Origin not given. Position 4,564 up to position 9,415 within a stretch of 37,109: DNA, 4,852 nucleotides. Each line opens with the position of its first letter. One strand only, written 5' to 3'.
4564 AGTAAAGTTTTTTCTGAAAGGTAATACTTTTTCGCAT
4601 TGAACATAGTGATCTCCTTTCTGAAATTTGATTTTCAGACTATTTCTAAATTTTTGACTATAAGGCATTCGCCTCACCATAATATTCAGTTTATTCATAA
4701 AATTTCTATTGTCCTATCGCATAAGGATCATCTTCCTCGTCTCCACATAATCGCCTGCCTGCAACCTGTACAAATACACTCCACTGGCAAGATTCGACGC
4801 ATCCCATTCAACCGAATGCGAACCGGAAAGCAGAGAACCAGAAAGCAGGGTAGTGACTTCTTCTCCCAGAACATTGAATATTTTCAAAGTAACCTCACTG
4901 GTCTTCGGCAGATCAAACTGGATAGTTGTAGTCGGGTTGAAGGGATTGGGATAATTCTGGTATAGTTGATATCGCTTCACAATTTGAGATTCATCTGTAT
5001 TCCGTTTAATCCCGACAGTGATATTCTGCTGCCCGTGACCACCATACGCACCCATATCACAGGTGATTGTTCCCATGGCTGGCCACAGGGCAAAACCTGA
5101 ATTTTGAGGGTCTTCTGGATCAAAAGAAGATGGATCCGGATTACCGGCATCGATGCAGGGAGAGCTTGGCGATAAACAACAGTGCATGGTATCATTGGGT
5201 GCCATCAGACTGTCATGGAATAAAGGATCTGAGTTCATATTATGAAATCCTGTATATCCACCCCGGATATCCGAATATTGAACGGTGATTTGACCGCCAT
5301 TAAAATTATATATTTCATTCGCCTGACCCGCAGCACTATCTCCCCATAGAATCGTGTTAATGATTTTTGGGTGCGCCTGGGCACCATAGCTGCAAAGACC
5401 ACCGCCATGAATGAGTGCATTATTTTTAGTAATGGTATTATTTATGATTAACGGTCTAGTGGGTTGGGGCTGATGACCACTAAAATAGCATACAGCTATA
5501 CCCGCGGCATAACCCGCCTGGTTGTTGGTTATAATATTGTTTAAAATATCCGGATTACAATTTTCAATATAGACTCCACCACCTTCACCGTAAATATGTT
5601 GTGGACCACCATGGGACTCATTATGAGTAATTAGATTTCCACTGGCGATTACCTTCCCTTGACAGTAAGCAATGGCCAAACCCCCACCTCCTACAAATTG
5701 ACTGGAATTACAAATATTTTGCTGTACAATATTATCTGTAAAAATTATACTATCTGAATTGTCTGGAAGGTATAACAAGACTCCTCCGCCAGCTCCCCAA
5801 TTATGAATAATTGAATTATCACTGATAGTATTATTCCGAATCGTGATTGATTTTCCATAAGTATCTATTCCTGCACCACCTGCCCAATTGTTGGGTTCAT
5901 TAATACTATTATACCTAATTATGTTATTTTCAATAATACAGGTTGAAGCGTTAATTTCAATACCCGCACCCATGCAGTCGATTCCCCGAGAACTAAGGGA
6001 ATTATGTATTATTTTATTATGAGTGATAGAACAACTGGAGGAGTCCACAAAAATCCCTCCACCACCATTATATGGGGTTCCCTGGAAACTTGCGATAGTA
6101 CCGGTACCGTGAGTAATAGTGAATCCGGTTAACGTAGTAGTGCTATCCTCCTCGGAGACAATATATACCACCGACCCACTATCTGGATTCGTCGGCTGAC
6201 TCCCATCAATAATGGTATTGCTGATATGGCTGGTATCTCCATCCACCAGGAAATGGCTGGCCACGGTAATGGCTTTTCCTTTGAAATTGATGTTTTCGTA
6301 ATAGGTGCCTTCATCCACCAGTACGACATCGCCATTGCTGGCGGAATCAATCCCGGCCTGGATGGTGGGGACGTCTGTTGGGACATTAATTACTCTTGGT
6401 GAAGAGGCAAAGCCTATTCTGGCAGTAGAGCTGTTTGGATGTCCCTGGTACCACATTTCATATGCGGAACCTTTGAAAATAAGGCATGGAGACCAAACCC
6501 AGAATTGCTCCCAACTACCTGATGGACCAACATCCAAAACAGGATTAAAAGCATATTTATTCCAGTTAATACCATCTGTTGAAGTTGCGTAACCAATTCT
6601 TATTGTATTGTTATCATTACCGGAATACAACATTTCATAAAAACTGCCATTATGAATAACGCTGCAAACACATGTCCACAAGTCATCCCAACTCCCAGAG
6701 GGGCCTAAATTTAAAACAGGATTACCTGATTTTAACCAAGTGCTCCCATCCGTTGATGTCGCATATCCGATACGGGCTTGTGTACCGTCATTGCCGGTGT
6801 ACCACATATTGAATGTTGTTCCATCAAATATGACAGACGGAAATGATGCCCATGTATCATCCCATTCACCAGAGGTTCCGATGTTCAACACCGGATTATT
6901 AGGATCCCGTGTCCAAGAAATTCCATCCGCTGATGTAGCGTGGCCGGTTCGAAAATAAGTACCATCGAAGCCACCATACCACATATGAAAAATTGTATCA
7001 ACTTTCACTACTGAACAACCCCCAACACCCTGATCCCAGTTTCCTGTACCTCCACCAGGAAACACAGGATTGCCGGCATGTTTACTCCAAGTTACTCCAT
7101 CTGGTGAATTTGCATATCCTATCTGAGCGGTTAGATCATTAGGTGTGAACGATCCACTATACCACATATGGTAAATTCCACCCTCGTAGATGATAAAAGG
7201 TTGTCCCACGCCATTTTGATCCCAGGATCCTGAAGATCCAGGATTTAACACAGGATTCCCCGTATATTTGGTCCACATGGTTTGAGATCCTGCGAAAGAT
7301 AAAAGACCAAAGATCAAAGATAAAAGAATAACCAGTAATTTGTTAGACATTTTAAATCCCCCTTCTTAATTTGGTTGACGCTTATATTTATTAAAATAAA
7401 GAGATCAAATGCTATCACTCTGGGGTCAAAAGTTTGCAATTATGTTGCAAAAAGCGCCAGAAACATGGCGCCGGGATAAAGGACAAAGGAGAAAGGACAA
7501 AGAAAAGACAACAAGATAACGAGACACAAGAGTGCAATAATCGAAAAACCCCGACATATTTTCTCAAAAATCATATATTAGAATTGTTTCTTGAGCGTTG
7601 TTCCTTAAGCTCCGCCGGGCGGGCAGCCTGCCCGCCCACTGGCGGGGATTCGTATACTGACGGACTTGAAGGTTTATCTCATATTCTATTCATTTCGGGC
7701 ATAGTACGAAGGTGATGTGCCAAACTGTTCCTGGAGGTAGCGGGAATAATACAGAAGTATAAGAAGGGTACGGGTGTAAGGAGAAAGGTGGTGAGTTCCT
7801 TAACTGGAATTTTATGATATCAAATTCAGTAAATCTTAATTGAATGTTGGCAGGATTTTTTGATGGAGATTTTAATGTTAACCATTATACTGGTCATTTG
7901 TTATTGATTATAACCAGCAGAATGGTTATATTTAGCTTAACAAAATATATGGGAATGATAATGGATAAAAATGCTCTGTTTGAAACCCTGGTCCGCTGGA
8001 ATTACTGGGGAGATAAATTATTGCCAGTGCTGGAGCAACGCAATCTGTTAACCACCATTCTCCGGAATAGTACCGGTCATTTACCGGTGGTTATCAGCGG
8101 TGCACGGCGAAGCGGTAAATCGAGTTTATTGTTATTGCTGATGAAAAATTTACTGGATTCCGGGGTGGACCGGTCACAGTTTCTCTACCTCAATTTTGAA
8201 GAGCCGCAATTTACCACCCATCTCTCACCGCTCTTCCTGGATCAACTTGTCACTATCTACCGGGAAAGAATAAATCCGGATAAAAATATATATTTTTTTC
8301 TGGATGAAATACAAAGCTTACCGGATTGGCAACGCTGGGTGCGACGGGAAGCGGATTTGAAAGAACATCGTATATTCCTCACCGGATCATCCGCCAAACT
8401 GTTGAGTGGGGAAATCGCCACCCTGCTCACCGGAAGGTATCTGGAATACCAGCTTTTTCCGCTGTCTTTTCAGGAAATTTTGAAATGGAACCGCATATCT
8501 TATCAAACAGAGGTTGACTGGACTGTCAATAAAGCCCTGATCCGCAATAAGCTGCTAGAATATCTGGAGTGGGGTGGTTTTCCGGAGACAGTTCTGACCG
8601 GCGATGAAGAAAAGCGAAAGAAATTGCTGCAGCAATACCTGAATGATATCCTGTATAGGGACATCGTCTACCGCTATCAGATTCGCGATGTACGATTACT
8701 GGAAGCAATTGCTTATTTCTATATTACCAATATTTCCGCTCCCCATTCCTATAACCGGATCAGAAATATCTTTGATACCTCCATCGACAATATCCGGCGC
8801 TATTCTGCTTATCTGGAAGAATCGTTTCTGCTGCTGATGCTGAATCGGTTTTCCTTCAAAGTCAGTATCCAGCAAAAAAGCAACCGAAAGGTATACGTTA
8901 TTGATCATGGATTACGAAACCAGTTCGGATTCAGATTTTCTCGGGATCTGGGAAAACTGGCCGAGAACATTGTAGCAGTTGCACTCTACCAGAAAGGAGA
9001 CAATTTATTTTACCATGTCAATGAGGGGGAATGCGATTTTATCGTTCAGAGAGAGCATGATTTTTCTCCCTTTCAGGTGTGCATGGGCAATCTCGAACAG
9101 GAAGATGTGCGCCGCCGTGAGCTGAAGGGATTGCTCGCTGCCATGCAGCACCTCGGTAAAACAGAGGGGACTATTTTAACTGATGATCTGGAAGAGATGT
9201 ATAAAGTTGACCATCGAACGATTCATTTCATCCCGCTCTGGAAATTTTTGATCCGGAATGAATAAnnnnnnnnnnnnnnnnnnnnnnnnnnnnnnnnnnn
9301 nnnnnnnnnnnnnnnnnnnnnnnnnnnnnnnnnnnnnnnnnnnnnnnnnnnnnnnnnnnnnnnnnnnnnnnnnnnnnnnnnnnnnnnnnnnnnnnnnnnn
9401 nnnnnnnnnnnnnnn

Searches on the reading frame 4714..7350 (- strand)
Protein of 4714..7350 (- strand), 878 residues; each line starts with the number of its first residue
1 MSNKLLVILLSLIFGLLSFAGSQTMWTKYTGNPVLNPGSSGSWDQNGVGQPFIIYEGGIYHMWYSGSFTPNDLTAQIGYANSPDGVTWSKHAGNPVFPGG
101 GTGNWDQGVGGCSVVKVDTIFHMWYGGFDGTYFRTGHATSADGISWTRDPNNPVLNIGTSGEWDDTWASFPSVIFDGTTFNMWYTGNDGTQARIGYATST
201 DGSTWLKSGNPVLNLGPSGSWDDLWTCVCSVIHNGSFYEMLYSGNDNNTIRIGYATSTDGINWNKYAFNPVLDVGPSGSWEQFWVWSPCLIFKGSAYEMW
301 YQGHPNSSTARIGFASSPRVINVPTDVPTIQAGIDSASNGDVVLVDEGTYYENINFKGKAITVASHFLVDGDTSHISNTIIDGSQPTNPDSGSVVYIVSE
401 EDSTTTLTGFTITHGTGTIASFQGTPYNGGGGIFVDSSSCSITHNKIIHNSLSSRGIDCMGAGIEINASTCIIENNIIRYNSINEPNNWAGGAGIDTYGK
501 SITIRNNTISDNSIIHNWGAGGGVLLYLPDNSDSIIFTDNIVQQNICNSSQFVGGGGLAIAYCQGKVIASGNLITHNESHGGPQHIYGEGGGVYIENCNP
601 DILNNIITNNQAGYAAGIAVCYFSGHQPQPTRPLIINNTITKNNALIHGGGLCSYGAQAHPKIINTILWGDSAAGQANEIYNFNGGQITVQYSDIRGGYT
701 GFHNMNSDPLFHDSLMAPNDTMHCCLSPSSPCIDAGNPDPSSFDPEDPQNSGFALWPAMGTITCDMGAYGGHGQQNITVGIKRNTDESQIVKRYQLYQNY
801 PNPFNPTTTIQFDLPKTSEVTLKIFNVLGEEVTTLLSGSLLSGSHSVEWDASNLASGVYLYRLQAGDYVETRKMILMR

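Call 4: search_protein_families(library=pfam, proteins=[window:4714-7350:-], max_evalue=0.001)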
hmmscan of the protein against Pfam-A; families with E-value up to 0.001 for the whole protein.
window:4714-7350:- (878 aa): 4 families
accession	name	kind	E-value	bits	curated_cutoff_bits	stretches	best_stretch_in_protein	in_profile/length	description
PF18962.6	Por_Secre_tail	-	5e-12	46.4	27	1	800-875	2-74/75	Secretion system C-terminal sorting domain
PF04041.19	Glyco_hydro_130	-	9.7e-11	41.6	26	0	73-151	65-141/320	beta-1,4-mannooligosaccharide phosphorylase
PF13860.13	FlgD_ig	-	7.6e-06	26.3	27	1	808-865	12-75/79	FlgD Ig-like domain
PF00251.26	Glyco_hydro_32N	-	7.5e-05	22.9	22.1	0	136-217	41-124/307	Glycosyl hydrolases family 32 N-terminal domain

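Call 38: search_protein_families(library=ncbifam, proteins=[window:4714-7350:-], max_evalue=0.01)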
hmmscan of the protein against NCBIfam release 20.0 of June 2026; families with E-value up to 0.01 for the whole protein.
window:4714-7350:- (878 aa): 8 families
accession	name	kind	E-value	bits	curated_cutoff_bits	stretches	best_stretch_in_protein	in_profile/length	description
NF052550.1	BManbPhaseBMBP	equivalog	3.9e-22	79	450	2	29-148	7-132/296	beta-1,2-mannobiose phosphorylase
NF058598.1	BetMansidBT3780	equivalog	1.9e-12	47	550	2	191-267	92-172/366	beta-1,2-mannosidase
TIGR04183.1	Por_Secre_tail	domain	3.9e-12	46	23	1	800-875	2-70/72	T9SS type A sorting domain-containing protein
NF052323.1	T9SSA_dep_M6i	equivalog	1.6e-11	43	600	1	782-867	944-1028/1043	T9SS-dependent M6-like inactivated metalloprotease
NF038113.1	T9SSA_dep_M36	equivalog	5e-07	28.3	885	1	793-876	790-868/869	T9SS-dependent M36 family metallopeptidase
NF049877.1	GlucurArabfur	equivalog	1.7e-06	25.9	1800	1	43-201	198-350/1400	beta-d-glucuronidase/beta-L-arabinofuranosidase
NF033707.1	T9SS_sortase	equivalog_domain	9.4e-06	23.5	420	1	797-865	999-1077/1095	type IX secretion system sortase PorU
NF041518.1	choice_anch_Q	domain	0.0012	19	25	0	720-769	13-55/58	choice-of-anchor Q domain-containing protein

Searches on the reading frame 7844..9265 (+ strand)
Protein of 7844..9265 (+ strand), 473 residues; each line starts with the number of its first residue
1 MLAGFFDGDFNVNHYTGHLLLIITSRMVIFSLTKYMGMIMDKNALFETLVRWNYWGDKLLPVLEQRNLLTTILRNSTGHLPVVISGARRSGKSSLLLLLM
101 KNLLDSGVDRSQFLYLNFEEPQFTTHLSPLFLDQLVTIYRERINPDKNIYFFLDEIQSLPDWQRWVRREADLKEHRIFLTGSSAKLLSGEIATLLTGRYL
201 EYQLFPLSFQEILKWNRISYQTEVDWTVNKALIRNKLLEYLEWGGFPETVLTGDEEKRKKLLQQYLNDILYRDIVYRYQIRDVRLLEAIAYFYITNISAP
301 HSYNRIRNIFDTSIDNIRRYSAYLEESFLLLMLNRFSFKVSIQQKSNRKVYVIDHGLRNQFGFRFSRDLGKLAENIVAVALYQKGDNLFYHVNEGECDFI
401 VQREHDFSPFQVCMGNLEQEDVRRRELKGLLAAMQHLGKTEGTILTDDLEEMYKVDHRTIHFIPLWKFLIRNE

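Call 4: search_protein_families(library=pfam, proteins=[window:7844-9265:+], max_evalue=0.001)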
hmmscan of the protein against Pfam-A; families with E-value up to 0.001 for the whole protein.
window:7844-9265:+ (473 aa): 3 families
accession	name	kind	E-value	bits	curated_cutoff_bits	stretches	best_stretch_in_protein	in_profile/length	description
PF13173.12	AAA_14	-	1.2e-35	122.7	27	1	81-213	4-129/129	AAA domain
PF13635.12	DUF4143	-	5.5e-17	62.4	28.1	1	272-413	2-158/160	Domain of unknown function (DUF4143)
PF13191.12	AAA_16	-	0.00083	20.3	32.6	0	65-140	8-80/167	AAA ATPase domain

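Call 92: search_protein_families(library=padloc, proteins=[window:7844-9265:+], max_evalue=0.001)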
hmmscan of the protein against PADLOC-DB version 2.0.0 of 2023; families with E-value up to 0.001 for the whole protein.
window:7844-9265:+ (473 aa): 8 families
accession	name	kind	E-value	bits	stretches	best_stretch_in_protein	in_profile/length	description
PDLC04787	PDC-S01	-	3.1e-115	383.3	1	65-471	12-408/412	-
PDLC04789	PDC-S01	-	1.7e-41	140.5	1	65-412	3-338/375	-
PDLC04790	PDC-S01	-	2.8e-29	100.1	1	71-445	18-396/422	-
PDLC04786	PDC-S01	-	4.9e-20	69.7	1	75-415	16-387/439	-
PDLC04791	PDC-S01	-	2.3e-18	64.1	1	69-416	10-353/395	-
PDLC04788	PDC-S01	-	5.3e-16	56.6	1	75-412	15-380/448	-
PDLC04792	PDC-S01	-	4.5e-13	46.6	1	78-416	18-386/452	-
PDLC04140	mad8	-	2.4e-06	25.3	1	82-219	30-133/314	mads_8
